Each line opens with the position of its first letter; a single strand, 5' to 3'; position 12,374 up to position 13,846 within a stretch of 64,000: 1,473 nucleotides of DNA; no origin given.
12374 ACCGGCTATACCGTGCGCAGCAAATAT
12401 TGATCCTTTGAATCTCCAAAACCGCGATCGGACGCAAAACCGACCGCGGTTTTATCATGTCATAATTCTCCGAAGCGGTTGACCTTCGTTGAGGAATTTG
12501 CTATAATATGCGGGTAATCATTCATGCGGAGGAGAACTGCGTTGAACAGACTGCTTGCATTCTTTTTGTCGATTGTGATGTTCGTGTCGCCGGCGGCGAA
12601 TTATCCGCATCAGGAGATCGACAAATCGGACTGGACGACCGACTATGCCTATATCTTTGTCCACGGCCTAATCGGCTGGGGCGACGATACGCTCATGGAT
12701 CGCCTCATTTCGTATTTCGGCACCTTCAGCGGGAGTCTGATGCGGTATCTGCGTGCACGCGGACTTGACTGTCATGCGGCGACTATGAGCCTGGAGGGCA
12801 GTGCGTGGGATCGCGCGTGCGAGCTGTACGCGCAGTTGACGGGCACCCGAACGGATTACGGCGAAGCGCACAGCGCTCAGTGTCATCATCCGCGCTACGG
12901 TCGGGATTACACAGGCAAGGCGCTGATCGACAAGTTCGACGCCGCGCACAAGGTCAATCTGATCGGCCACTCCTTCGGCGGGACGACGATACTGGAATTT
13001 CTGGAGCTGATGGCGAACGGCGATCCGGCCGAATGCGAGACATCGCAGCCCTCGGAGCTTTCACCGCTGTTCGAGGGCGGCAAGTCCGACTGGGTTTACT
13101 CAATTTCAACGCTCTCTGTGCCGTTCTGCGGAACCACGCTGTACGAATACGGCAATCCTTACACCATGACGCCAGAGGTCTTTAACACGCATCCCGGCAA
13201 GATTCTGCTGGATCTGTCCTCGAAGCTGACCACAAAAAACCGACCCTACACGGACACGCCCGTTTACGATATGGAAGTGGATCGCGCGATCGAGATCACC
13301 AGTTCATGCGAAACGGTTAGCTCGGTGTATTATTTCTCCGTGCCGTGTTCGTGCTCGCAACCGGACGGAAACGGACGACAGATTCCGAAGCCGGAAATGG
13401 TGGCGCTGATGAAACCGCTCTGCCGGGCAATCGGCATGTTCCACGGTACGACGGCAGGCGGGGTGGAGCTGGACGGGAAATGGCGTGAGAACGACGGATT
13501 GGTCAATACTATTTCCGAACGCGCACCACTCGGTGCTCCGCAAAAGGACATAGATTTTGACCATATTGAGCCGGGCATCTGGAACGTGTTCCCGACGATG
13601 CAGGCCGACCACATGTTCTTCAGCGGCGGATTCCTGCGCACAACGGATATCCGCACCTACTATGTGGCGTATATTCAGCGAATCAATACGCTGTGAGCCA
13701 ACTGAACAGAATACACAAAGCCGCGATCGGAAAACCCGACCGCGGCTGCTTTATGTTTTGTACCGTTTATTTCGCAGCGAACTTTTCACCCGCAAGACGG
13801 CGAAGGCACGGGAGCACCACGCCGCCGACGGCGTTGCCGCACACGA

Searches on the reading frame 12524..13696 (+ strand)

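Call 50: search_protein_families(library=pfam, proteins=[window:12524-13696:+], max_evalue=0.0001)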
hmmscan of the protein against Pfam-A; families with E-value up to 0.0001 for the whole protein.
window:12524-13696:+ (390 aa): 1 family
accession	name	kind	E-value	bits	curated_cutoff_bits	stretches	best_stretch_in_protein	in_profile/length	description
PF24708.1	Lip_C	-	2.5e-42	145.4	27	2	41-205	3-167/380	Lipase-like, C-terminal domain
